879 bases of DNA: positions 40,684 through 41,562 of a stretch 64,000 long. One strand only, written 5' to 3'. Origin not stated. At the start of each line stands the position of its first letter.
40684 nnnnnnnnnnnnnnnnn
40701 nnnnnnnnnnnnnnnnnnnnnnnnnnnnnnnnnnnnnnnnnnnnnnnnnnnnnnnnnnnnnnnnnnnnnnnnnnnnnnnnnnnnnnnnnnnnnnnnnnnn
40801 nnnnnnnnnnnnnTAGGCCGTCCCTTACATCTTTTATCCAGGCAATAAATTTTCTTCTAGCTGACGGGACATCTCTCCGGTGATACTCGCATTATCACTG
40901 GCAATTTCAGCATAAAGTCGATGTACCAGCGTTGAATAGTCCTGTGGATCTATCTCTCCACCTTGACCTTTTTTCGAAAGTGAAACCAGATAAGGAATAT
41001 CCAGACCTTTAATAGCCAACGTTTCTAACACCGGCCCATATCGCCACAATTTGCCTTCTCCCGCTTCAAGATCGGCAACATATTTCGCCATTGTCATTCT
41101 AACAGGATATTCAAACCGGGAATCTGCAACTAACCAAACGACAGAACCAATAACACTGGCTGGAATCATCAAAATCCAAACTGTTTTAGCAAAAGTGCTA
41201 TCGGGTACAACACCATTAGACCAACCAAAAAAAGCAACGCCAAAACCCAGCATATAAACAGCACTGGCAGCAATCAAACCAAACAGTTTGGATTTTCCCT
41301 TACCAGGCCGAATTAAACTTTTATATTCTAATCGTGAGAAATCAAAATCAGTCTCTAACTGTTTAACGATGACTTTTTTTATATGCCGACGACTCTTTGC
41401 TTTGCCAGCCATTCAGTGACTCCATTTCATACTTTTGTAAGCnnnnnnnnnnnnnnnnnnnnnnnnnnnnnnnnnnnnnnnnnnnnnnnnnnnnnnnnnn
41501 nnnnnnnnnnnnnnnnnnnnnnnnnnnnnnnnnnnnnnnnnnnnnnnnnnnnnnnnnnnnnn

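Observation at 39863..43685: Five-gene envelope operon preceded by a perfect 15-bp hairpin: Tiki/ChaN-like PDZ protein, lipoprotein, Sel1 lipoprotein, two-TM protein and lipase-like lipoprotein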

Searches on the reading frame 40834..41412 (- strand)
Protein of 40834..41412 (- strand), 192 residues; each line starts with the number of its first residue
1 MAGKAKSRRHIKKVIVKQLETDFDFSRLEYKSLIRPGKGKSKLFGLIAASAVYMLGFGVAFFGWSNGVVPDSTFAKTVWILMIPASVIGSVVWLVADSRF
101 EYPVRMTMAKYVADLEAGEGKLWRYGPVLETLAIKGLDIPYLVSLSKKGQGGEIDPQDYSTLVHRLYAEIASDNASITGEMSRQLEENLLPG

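Call 4: search_protein_families(library=pfam, proteins=[window:40834-41412:-], max_evalue=0.1)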
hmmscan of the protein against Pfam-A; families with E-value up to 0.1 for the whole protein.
window:40834-41412:- (192 aa): 0 families

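Call 5: search_protein_families(library=ncbifam, proteins=[window:40834-41412:-], max_evalue=0.1)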
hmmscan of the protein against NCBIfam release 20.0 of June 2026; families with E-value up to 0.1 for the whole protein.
window:40834-41412:- (192 aa): 1 family
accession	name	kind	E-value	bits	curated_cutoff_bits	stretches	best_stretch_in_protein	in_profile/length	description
NF000276.2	SMR_qac_E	exception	0.066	13.6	185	0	41-100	23-82/101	quaternary ammonium compound efflux SMR transporter QacE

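Call 26: find_homologous_proteins(query=window:40834-41412:-)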
Query window:40834-41412:- (192 aa): 11 proteins with E <= 0.001 among 91 candidates.
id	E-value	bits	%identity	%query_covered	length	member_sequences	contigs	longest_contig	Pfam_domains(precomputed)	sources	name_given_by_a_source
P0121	2.5e-121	420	100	100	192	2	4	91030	-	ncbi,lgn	-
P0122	3.8e-114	397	94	100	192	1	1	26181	-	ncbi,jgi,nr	ncbi:MAG: hypothetical protein GXP14_14335 [Gammaproteobacteria bacterium]|nr:hypothetical protein [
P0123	5.2e-103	361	82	99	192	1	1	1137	-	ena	-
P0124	3.9e-101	355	81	99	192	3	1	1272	-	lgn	-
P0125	3.1e-100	352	80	99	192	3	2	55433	-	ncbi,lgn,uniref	ncbi:hypothetical protein MNBD_GAMMA16-737 [hydrothermal vent metagenome]|uniref:Uncharacterized pro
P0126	6.7e-69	249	57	98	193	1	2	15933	-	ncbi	-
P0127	4.2e-66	240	54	99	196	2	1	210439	-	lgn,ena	-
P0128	8.1e-61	223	48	99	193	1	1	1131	-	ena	-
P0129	7.2e-57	210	47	99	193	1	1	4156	-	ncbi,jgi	-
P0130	8.5e-49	184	50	95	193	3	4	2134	-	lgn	-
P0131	7.8e-35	138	56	61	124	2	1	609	-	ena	-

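Call 27: find_encoding_contigs(protein=P0127, flank=9000, max_places=2)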
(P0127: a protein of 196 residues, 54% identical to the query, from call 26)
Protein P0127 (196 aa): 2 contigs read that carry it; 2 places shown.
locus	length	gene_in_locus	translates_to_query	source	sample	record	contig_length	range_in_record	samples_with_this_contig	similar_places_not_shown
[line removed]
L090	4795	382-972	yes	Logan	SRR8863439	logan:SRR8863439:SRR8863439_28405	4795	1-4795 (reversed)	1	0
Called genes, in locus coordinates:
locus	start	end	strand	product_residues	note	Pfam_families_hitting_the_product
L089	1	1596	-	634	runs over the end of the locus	PF00034:Cytochrom_C (faint), PF21419:RoxA-like_Cyt-c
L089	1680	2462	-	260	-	PF07264:EI24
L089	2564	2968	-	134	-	PF00216:Bac_DNA_binding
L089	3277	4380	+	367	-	PF03734:YkuD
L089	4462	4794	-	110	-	PF11839:Alanine_zipper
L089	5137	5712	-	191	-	PF03734:YkuD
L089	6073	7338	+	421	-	PF04187:Cofac_haem_bdg, PF13180:PDZ_2 (weak), PF17820:PDZ_6 (weak)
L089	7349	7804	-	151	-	PF07238:PilZ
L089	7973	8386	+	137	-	-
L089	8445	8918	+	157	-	PF08238:Sel1 (weak)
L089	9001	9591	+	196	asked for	-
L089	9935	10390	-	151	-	PF03748:FliL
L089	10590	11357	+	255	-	-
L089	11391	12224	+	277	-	PF00561:Abhydrolase_1, PF12146:Hydrolase_4, PF12697:Abhydrolase_6, PF02129:Peptidase_S15 (faint), PF00326:Peptidase_S9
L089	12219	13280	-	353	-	PF08496:Peptidase_S49_N, PF01343:Peptidase_S49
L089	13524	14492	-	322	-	PF00348:polyprenyl_synt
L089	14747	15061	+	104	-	PF00829:Ribosomal_L21p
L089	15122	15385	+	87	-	PF01016:Ribosomal_L27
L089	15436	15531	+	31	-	-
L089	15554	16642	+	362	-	PF01018:GTP1_OBG, PF01926:MMR_HSR1, PF02421:FeoB_N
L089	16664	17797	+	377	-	PF00696:AA_kinase, PF01472:PUA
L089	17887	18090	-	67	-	PF01649:Ribosomal_S20p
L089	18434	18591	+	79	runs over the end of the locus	PF13698:DUF4156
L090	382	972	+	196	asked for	-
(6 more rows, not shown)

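Call 28: find_encoding_contigs(protein=P0125, flank=9000, max_places=2)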
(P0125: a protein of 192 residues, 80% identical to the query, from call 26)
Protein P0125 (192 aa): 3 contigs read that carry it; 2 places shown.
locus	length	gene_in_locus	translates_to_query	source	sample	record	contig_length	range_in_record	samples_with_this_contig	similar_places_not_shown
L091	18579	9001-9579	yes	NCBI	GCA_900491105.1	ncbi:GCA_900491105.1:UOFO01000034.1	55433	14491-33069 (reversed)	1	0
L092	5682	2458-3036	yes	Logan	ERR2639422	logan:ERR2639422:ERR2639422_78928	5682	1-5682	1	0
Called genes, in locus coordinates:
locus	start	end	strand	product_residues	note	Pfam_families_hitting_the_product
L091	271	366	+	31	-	-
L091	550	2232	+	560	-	PF13191:AAA_16, PF13401:AAA_22, PF21327:GspA_C39-like, PF01471:PG_binding_1 (weak)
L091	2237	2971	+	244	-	PF16537:T2SSB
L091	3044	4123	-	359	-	PF14397:ATPgrasp_ST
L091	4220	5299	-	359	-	PF14397:ATPgrasp_ST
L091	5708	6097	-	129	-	PF00216:Bac_DNA_binding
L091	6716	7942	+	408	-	PF04187:Cofac_haem_bdg, PF13180:PDZ_2, PF17820:PDZ_6 (weak)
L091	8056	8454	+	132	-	-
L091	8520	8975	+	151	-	PF08238:Sel1 (faint)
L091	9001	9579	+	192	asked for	-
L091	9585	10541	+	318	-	PF00561:Abhydrolase_1, PF12146:Hydrolase_4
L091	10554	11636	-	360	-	PF22660:RS_preATP-grasp-like, PF02222:ATP-grasp, PF17769:PurK_C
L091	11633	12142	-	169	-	PF00731:AIRC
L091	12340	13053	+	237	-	PF00027:cNMP_binding, PF13545:HTH_Crp_2, PF00325:Crp (faint)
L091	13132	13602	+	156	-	PF11127:YgaP-like_TM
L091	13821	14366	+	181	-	PF09831:DUF2058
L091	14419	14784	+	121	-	PF00462:Glutaredoxin (weak), PF03960:ArsC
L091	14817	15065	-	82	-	PF01176:eIF-1a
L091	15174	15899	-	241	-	PF04376:ATE_N, PF04377:ATE_C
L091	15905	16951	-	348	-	PF00005:ABC_tran, PF13304:AAA_21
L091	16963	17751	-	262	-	PF02361:CbiQ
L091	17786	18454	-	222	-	PF01891:CbiM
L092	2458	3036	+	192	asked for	-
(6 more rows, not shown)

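Call 29: find_encoding_contigs(protein=P0129, flank=9000, max_places=2)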
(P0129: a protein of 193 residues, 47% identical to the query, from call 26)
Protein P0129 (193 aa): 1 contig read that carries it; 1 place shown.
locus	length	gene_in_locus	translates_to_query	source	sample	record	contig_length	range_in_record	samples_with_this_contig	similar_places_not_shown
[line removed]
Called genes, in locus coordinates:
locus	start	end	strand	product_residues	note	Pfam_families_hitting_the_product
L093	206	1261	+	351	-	-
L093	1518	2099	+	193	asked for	-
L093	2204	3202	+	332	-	PF00561:Abhydrolase_1, PF12146:Hydrolase_4, PF12697:Abhydrolase_6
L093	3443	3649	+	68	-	-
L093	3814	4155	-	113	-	?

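Call 37: search_solved_structures(query=A2, max_evalue=10)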
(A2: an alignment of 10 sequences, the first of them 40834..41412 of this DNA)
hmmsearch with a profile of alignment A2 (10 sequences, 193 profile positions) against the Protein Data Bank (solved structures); distinct sequences matched with E-value up to 10: 4.
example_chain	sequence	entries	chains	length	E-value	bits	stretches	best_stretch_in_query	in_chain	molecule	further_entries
7rh6_Q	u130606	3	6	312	1.1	11.9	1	62-95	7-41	Cytochrome aa3 subunit 2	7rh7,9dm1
8hcr_E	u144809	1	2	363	1.2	11.8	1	62-95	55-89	CYTOCHROME AA3 SUBUNIT CtaC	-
6adq_E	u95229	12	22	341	1.2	11.8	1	62-95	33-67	Cytochrome c oxidase subunit 2 | Cytochrome aa3 subunit 2 | cytochrome-c oxidase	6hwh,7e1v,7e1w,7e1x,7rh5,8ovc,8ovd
5yud_C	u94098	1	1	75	1.5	11.4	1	139-181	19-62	Phase 2 flagellin,Flagellin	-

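Call 43: find_encoding_contigs(protein=P0122, flank=8000, max_places=2)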
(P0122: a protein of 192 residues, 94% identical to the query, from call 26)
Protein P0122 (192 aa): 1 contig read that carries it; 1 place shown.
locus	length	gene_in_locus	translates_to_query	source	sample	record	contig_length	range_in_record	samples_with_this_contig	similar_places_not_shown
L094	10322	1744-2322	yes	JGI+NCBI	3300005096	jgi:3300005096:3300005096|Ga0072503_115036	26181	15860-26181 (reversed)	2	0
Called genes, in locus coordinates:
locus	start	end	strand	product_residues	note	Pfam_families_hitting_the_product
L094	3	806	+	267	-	PF04187:Cofac_haem_bdg, PF13180:PDZ_2 (weak), PF17820:PDZ_6 (weak)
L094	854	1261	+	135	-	-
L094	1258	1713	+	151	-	PF08238:Sel1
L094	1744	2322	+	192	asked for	-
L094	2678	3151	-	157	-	PF05981:CreA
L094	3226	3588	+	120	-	-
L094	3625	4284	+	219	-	PF02630:SCO1-SenC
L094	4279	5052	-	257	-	PF03372:Exo_endo_phos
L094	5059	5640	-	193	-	PF07209:DUF1415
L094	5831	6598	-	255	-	PF07072:ZapD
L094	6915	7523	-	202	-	PF01121:CoaE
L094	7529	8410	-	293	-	PF06750:A24_N_bact, PF01478:Peptidase_A24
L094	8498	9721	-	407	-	PF28597:T2SSF_N, PF00482:T2SSF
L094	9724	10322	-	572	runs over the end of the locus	PF05157:MshEN, PF00437:T2SSE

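Call 44: predict_structure(alignment_id=A2)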
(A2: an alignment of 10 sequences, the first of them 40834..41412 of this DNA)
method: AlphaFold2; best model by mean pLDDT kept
length: 192 residues; sequences in the alignment: 10
mean_pLDDT: 82.3   pTM: 0.65
mean pLDDT of the five models: 82.3, 82.1, 79.4, 78.4, 75.7
residues with pLDDT >= 90: 18; 70-90: 155; 50-70: 15; < 50: 4
segments of 3 or more residues with pLDDT < 50: 1-3
pLDDT, mean of each block of 10 residues (from residue 1): 59 87 82 63 82 85 86 83 83 81 83 85 90 87 90 87 90 82 85 55
secondary structure, 60 per line:
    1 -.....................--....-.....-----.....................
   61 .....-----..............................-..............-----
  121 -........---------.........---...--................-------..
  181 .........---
elements in order: H2-22 H25-28 H30-34 H40-65 H71-100 H102-115 H122-129 H139-147 H156-171 H179-189

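Call 51: fold_search(model_id=the predicted structure, library=pdb)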
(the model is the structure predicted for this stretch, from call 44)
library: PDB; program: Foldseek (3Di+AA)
matches with E <= 10: 87; with E <= 0.001: 0
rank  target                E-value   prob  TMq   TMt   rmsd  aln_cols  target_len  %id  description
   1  7p3r_A                8.6e-01  0.25  0.24  0.16  23.7       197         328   11  Helical structure of the toxin MakA from Vibrio cholera (released 2022-02-23)
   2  6raf_B                1.2e+00  0.16  0.25  0.12  20.3       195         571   14  Heterodimeric ABC exporter TmrAB in inward-facing narrow conformation under turnover conditions (released 2019-07-31)
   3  4dcn_C                1.4e+00  0.16  0.24  0.23  21.3       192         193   10  Crystal Structure Analysis of the Arfaptin2 BAR domain in Complex with ARL1 (released 2012-06-13)
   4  3dyt                  1.4e+00  0.08  0.17  0.11  25.5       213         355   14  Crystal structure of Snx9PX-BAR (230-595), C2221 (released 2008-09-16)
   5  4tx5_A                1.8e+00  0.21  0.24  0.26  16.6       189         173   13  Crystal structure of Smac-DIABLO (in space group P65) (released 2015-07-15)
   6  9ddn_C                2.3e+00  0.11  0.24  0.22  23.5       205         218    9  E. coli TolAQR conformation II (released 2025-07-09)
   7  7p3r_B                2.5e+00  0.12  0.24  0.15  26.5       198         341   12  Helical structure of the toxin MakA from Vibrio cholera (released 2022-02-23)
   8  9ddm_A                2.6e+00  0.08  0.22  0.20  22.6       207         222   11  E. coli TolAQR conformation I (released 2025-07-09)
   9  6ar7_D                2.9e+00  0.06  0.19  0.18  29.1       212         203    9  Crystal structure of a putative uncharacterized protein from Burkholderia thailandensis (released 2017-09-20)
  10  9ddn_E                3.2e+00  0.06  0.18  0.17  23.8       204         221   10  E. coli TolAQR conformation II (released 2025-07-09)
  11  9kq0_A                3.6e+00  0.11  0.27  0.24  22.9       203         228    9  Structure of TolQRA complex at pH 8.0 from E.coli (released 2026-03-04)
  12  8e1m_B                3.8e+00  0.06  0.15  0.20  17.4       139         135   19  Cryo-EM structure of the endogenous core TIM23 complex from S. cerevisiae (released 2023-06-21)
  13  5sv0_D                3.8e+00  0.04  0.18  0.16  21.7       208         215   12  Structure of the ExbB/ExbD complex from E. coli at pH 7.0 (released 2016-09-28)
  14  6h2f_G                4.0e+00  0.08  0.25  0.17  24.2       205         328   11  Structure of the pre-pore AhlB of the tripartite alpha-pore forming toxin, AHL, from Aeromonas hydrophila. (released 2019-07-10)
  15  8odt_A                4.0e+00  0.06  0.21  0.19  23.8       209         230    8  Structure of TolQR complex from E.coli (released 2023-11-01)
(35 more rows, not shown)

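Call 54: search_protein_representatives(alignment_id=A2)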
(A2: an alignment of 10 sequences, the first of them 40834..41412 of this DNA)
Query: 10 sequences, 193 profile positions. Proteins with E-value up to 0.001 (for the whole library): 45; up to 1e-10: 41; up to 1e-30: 30. The best 45 are listed.
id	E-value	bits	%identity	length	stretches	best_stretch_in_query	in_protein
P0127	2.1e-93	327.5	-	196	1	1-192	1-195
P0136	1.9e-65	236.3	-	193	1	5-191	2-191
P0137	2.1e-64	232.9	-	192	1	1-190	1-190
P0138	8.7e-58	211.3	-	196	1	1-191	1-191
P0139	1.6e-55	203.9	-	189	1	6-191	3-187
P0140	5.0e-50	186.0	-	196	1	1-171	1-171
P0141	9.5e-49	181.8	-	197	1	1-192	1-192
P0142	5.2e-46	172.9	-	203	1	1-191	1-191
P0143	8.6e-46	172.2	-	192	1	1-174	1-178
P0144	2.6e-44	167.3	-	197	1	1-191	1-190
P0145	1.5e-43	164.9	-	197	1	1-191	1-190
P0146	9.4e-43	162.2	-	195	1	1-191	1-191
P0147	1.4e-42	161.7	-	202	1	1-192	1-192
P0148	3.7e-41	157.1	-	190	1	9-190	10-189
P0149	1.6e-40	154.9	-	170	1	25-191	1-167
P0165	1.3e-30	122.6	-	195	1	6-191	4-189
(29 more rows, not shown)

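Call 55: find_encoding_contigs(protein=P0165, flank=8000, max_places=3)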
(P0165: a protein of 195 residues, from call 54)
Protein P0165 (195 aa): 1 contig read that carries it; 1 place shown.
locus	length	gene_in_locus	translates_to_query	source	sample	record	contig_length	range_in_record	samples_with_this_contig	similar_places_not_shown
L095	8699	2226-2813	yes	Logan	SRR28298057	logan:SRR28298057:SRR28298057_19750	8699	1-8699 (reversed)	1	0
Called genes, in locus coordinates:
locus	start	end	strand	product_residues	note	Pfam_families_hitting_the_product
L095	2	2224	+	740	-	?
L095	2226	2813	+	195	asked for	-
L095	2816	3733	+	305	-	PF00005:ABC_tran, PF13304:AAA_21 (faint)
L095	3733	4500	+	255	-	PF01061:ABC2_membrane, PF12698:ABC2_membrane_3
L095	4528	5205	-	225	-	PF08239:SH3_3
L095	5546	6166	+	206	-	PF13442:Cytochrome_CBB3 (faint), PF00034:Cytochrom_C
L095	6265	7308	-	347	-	PF00005:ABC_tran, PF13304:AAA_21 (faint), PF08402:TOBE_2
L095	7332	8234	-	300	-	PF02729:OTCace_N, PF00185:OTCace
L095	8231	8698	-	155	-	?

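Call 57: search_protein_families(library=pfam, proteins=[L095:2-2224:+, L093:206-1261:+, L089:10590-11357:+], max_evalue=0.01)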
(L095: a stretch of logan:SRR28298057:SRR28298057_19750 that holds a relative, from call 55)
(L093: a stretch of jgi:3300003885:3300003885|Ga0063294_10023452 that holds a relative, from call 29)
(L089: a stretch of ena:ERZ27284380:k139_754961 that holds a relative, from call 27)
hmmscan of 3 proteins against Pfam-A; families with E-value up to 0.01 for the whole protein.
L095:2-2224:+ (740 aa): 1 family
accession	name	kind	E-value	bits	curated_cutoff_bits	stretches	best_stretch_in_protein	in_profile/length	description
PF03993.17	DUF349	-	3e-49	165.7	23.9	5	468-542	1-74/75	Domain of Unknown Function (DUF349)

L093:206-1261:+ (351 aa): 0 families

L089:10590-11357:+ (255 aa): 4 families
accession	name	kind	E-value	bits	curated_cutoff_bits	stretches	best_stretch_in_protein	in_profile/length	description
PF00805.28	Pentapeptide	-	1.5e-51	171.9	20.2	7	178-216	1-39/40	Pentapeptide repeats (8 copies)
PF13599.13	Pentapeptide_4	-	2.4e-25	88.8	38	4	155-230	3-78/78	Pentapeptide repeat region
PF13576.12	Pentapeptide_3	-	8.4e-19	68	27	2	155-193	6-47/48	Pentapeptide repeats (9 copies)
PF25296.1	Decapeptide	-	0.00063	20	45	0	147-176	29-58/74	Decapeptide repeat region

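Call 58: find_encoding_contigs(protein=P0142, flank=8000, max_places=3)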
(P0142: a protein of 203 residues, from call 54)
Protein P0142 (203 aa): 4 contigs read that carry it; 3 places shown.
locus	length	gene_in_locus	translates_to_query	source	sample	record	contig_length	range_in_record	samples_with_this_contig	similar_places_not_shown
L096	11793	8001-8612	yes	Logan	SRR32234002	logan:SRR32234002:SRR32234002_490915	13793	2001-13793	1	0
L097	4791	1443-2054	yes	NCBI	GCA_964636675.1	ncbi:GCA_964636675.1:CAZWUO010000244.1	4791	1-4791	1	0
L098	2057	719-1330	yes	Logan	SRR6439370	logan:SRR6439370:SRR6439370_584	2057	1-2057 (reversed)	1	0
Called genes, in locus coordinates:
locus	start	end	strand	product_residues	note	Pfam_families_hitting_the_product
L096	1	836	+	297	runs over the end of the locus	PF04748:Polysacc_deac_2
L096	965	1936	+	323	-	PF20030:bpMoxR, PF07726:AAA_3, PF07728:AAA_5, PF17863:AAA_lid_2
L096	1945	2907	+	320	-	PF01882:DUF58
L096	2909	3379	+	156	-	PF14316:DUF4381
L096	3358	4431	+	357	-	PF01882:DUF58 (weak), PF00092:VWA, PF06707:DUF1194 (faint), PF13519:VWA_2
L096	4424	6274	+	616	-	PF00092:VWA (weak), PF13519:VWA_2, PF07719:TPR_2 (faint), PF12895:ANAPC3 (faint), PF13428:TPR_14 (faint), PF00515:TPR_1 (weak)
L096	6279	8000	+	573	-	PF13584:BatD, PF25607:DUF7939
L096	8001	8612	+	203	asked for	-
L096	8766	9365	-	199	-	PF12339:DNAJ_related, PF00226:DnaJ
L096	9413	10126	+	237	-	PF01863:YgjP-like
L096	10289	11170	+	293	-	PF01963:TraB_PrgY_gumN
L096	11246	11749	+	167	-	PF03449:GreA_GreB_N, PF01272:GreA_GreB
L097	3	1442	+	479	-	?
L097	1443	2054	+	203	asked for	-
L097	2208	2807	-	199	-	PF12339:DNAJ_related, PF00226:DnaJ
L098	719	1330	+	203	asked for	-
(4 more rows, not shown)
